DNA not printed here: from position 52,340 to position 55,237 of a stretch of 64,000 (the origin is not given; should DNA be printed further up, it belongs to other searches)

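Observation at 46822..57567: Archaeal gene set for a CDP-linked 3,6-dideoxy, possibly C-branched hexose (yersiniose-like) pathway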

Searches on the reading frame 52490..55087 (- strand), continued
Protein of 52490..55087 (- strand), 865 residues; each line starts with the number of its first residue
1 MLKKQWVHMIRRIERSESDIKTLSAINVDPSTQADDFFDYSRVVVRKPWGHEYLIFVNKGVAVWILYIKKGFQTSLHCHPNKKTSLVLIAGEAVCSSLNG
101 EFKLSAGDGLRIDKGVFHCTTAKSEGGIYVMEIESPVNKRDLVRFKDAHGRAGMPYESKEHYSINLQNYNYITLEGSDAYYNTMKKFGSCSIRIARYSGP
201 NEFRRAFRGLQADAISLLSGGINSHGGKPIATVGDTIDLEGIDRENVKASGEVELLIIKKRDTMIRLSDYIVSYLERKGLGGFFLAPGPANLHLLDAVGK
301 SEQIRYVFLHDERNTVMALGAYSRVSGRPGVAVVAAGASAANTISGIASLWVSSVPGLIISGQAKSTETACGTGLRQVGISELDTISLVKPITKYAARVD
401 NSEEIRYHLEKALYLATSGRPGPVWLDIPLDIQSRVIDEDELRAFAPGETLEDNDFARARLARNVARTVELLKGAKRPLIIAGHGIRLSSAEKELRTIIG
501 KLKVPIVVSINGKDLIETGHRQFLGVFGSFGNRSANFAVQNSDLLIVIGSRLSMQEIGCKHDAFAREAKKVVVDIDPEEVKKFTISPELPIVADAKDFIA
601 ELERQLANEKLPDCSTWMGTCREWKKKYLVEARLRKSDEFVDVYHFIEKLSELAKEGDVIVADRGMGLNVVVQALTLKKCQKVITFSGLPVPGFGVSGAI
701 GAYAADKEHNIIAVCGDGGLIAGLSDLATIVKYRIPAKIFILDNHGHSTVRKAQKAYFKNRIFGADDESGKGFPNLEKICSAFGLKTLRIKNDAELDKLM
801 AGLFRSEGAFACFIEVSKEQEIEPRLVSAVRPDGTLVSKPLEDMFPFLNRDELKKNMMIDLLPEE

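Call 38: search_protein_families(library=pfam, proteins=[L068:12211-13158:+, L068:14417-15964:+, L068:6301-7140:+, L068:2391-3665:+, L068:3665-4489:+, L068:16710-18518:+, L070:2305-3342:+, L070:194-1027:+, L068:7734-8495:+, L068:426-1538:+], max_evalue=0.0001)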
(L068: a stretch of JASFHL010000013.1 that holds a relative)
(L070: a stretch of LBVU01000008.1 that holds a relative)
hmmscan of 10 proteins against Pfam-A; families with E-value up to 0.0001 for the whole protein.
L068:12211-13158:+ (315 aa): 2 families
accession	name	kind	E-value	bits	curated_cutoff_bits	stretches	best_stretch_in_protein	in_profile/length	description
PF00535.33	Glycos_transf_2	-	1.6e-26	93.6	23.3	1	8-170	1-166/168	Glycosyl transferase family 2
PF10111.15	Glyco_tranf_2_2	-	3.3e-05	24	27.3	1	34-99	22-91/276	Glycosyltransferase like family 2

L068:14417-15964:+ (515 aa): 0 families

L068:6301-7140:+ (279 aa): 2 families
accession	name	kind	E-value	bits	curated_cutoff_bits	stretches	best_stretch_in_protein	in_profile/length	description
PF00483.29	NTP_transferase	-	4e-10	40.1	21.2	1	21-252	2-226/245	Nucleotidyl transferase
PF12804.13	NTP_transf_3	-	3.4e-05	24.5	27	1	22-94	2-68/160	MobA-like NTP transferase domain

L068:2391-3665:+ (424 aa): 1 family
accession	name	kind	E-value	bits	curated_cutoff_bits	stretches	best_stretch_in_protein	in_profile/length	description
PF01943.22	Polysacc_synt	-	9.6e-14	51.9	28.2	1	16-288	3-273/274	Polysaccharide biosynthesis protein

L068:3665-4489:+ (274 aa): 2 families
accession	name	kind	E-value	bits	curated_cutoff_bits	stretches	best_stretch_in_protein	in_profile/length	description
PF05050.19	Methyltransf_21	-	9.3e-16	58.9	22.7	1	89-227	26-166/173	Methyltransferase FkbM domain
PF08242.18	Methyltransf_12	-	1.2e-05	26.4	30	1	68-112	2-47/98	Methyltransferase domain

L068:16710-18518:+ (602 aa): 0 families

L070:2305-3342:+ (345 aa): 1 family
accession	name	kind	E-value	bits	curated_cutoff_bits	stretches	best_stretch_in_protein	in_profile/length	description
PF00535.33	Glycos_transf_2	-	9.1e-15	55.4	23.3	1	11-159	1-146/168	Glycosyl transferase family 2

L070:194-1027:+ (277 aa): 9 families
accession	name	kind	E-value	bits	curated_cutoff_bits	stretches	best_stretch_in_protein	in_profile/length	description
PF13847.12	Methyltransf_31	-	1.2e-20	74.1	27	1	73-191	5-126/145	Methyltransferase domain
PF13489.12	Methyltransf_23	-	1.9e-20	73.7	27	1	69-219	20-164/164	Methyltransferase domain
PF08242.18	Methyltransf_12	-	5.8e-16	59.4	30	1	76-171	1-98/98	Methyltransferase domain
PF08241.18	Methyltransf_11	-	1.3e-14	55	21.2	1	76-173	1-95/95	Methyltransferase domain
PF13649.12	Methyltransf_25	-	2.1e-13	51.2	27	1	75-169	1-97/97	Methyltransferase domain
PF05175.20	MTS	-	1.2e-09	38.5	23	1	64-144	24-104/170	Methyltransferase small domain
PF02527.21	GidB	-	8.3e-06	25.7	27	1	71-182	47-155/184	rRNA small subunit methyltransferase G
PF05891.18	Methyltransf_PK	-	3.6e-05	23.9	27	1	61-225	43-205/218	AdoMet dependent proline di-methyltransferase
PF01209.24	Ubie_methyltran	-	3.6e-05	23.7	20.1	0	53-173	29-151/233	ubiE/COQ5 methyltransferase family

L068:7734-8495:+ (253 aa): 0 families

L068:426-1538:+ (370 aa): 2 families
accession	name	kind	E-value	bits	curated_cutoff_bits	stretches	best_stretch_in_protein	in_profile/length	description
PF00044.30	Gp_dh_N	-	1.1e-31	109.6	31.7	1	26-123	2-98/101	Glyceraldehyde 3-phosphate dehydrogenase, NAD binding domain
PF02800.25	Gp_dh_C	-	2.1e-27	96.1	24.4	1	179-345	1-158/158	Glyceraldehyde 3-phosphate dehydrogenase, C-terminal domain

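Call 41: search_protein_families(library=pfam, proteins=[L040:3512-4489:+, L040:4543-5562:+, L040:6150-7682:+, L040:7708-8775:+, L040:8797-9438:+, L040:12632-13156:+, L040:13194-13682:+, L040:13776-15323:+, L040:15366-16646:+, L040:17676-18728:+], max_evalue=0.0001)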
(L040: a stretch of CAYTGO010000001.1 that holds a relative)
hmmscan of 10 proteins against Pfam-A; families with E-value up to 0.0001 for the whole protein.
L040:3512-4489:+ (325 aa): 1 family
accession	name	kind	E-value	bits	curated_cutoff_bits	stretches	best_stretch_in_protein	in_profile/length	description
PF01408.29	GFO_IDH_MocA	-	5.7e-10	40.4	24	1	3-129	2-119/120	Oxidoreductase family, NAD-binding Rossmann fold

L040:4543-5562:+ (339 aa): 1 family
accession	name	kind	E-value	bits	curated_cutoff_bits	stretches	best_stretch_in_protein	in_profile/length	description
PF21570.3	ArgZ-like_C_2nd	-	2.6e-06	27.7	27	1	38-127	1-91/213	Arginine dihydrolase ArgZ-like, C-terminal, Rossmann fold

L040:6150-7682:+ (510 aa): 2 families
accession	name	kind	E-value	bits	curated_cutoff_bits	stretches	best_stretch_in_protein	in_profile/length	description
PF00294.29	PfkB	-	3.1e-19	69.9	25.8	1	197-495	3-298/302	pfkB family carbohydrate kinase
PF01467.32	CTP_transf_like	-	5.5e-11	43.2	21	1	34-159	4-131/133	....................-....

L040:7708-8775:+ (355 aa): 2 families
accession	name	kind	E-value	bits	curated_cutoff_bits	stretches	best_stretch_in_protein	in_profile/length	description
PF04055.27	Radical_SAM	-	2.3e-18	67.4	29.5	1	34-190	1-158/166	Radical SAM superfamily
PF13186.11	SPASM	-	9.8e-08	32.6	21.5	1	273-333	7-66/67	Iron-sulfur cluster-binding domain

L040:8797-9438:+ (213 aa): 3 families
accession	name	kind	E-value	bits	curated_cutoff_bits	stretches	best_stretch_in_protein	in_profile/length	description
PF13419.12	HAD_2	-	4.7e-21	76.1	23.8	1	6-184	1-177/178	Haloacid dehalogenase-like hydrolase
PF00702.32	Hydrolase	-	5.7e-12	46.9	26.4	1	3-176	1-188/191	haloacid dehalogenase-like hydrolase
PF12710.13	HAD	-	4e-05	24.5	27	1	7-176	2-189/189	haloacid dehalogenase-like hydrolase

L040:12632-13156:+ (174 aa): 0 families

L040:13194-13682:+ (162 aa): 0 families

L040:13776-15323:+ (515 aa): 2 families
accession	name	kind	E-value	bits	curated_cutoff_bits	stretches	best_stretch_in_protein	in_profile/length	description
PF20629.2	GD_AH_C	-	6.8e-87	291.3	26.8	1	272-511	1-240/242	D-galactarate/Altronate dehydratase, C-terminal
PF04295.18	GD_AH_second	-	7.4e-35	120.4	27.3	1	117-262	1-135/136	D-galactarate dehydratase/Altronate hydrolase, second domain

L040:15366-16646:+ (426 aa): 2 families
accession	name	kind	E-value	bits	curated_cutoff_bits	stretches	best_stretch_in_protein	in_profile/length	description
PF04055.27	Radical_SAM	-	4.3e-18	66.5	29.5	1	99-262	3-165/166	Radical SAM superfamily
PF13186.11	SPASM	-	1.3e-06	29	21.5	1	346-390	10-53/67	Iron-sulfur cluster-binding domain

L040:17676-18728:+ (350 aa): 1 family
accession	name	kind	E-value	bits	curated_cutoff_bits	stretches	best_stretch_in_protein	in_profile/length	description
PF04055.27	Radical_SAM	-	2.3e-24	86.8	29.5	1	30-166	2-150/166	Radical SAM superfamily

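Call 63: search_protein_families(library=pfam, proteins=[L027:15270-16691:+, L055:7562-8692:+, L028:20405-21100:+, L022:5515-6294:+, L034:3156-4688:+, L050:18795-20087:+, L042:7315-8010:+, L040:16662-17429:+, L026:3144-5159:+, L033:9413-9871:+], max_evalue=0.0001)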
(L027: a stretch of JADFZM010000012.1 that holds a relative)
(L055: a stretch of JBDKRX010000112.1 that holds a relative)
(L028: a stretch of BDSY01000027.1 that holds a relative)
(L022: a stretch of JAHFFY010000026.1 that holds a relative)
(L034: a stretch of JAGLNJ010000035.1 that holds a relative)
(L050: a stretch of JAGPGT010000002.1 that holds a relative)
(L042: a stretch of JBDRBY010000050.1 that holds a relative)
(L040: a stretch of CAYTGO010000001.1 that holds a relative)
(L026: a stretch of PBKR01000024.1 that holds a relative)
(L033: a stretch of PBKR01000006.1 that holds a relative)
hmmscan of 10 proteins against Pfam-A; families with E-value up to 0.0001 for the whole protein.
L027:15270-16691:+ (474 aa): 2 families
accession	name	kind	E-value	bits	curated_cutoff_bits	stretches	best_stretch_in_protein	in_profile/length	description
PF04055.27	Radical_SAM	-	1.6e-24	87.3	29.5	1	207-371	2-166/166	Radical SAM superfamily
PF02310.24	B12-binding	-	7.8e-19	68.1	32.1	1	26-134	12-119/121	B12 binding domain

L055:7562-8692:+ (377 aa): 2 families
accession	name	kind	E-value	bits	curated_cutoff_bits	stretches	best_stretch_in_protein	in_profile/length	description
PF04055.27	Radical_SAM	-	1.2e-20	74.7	29.5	1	56-218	1-164/166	Radical SAM superfamily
PF13186.11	SPASM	-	2.3e-06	28.2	21.5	1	289-355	1-66/67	Iron-sulfur cluster-binding domain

L028:20405-21100:+ (232 aa): 3 families
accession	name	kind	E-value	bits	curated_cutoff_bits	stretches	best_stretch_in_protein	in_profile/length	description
PF13847.12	Methyltransf_31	-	4.2e-08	33.4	27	1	70-206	1-144/145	Methyltransferase domain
PF08241.18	Methyltransf_11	-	3.4e-07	31.2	21.2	1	77-165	1-89/95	Methyltransferase domain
PF13649.12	Methyltransf_25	-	2.7e-05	25.2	27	1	76-163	1-93/97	Methyltransferase domain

L022:5515-6294:+ (260 aa): 2 families
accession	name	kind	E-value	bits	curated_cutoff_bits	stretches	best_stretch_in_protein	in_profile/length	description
PF13561.12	adh_short_C2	-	3e-43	148.5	27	1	17-251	6-235/236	Enoyl-(Acyl carrier protein) reductase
PF00106.31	adh_short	-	1.8e-42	145.5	26.6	1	8-188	1-182/195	short chain dehydrogenase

L034:3156-4688:+ (511 aa): 2 families
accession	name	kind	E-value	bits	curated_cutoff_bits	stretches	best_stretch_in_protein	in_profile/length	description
PF00294.29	PfkB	-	4.5e-20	72.6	25.8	1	198-489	3-291/302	pfkB family carbohydrate kinase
PF01467.32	CTP_transf_like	-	1.4e-12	48.4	21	1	34-129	3-99/133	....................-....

L050:18795-20087:+ (431 aa): 1 family
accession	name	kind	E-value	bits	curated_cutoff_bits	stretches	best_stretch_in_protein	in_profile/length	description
PF04055.27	Radical_SAM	-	3e-20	73.5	29.5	1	72-247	1-164/166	Radical SAM superfamily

L042:7315-8010:+ (232 aa): 4 families
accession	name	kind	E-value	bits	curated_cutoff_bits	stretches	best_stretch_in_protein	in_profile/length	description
PF13419.12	HAD_2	-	7.7e-20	72.2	23.8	1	26-204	1-177/178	Haloacid dehalogenase-like hydrolase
PF00702.32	Hydrolase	-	4.4e-10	40.7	26.4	1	23-198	1-190/191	haloacid dehalogenase-like hydrolase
PF12710.13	HAD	-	2.4e-07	31.8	27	1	26-196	1-189/189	haloacid dehalogenase-like hydrolase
PF08282.18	Hydrolase_3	-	5.6e-05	23.4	20.9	0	76-193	96-217/255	haloacid dehalogenase-like hydrolase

L040:16662-17429:+ (256 aa): 3 families
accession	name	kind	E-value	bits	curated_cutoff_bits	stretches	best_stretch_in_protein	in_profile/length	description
PF00535.33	Glycos_transf_2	-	3.1e-20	73.2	23.3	1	5-165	1-166/168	Glycosyl transferase family 2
PF10111.15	Glyco_tranf_2_2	-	1.5e-05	25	27.3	1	5-96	1-92/276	Glycosyltransferase like family 2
PF13641.12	Glyco_tranf_2_3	-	6.1e-05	23.6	27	0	4-116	3-119/230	Glycosyltransferase like family 2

L026:3144-5159:+ (672 aa): 2 families
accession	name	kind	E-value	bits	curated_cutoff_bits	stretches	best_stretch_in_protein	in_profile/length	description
PF04055.27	Radical_SAM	-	3.7e-10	40.7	29.5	1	199-364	2-164/166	Radical SAM superfamily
PF02310.24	B12-binding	-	2.1e-09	37.7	32.1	1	15-130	6-120/121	B12 binding domain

L033:9413-9871:+ (153 aa): 2 families
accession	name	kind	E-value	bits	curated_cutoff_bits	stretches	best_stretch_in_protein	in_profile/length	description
PF00293.34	NUDIX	-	5e-12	46.4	21.1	1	8-82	4-75/134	NUDIX domain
PF22327.2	Nudt16-like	-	2e-05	25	27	1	32-93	25-96/161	U8 snoRNA-decapping enzyme-like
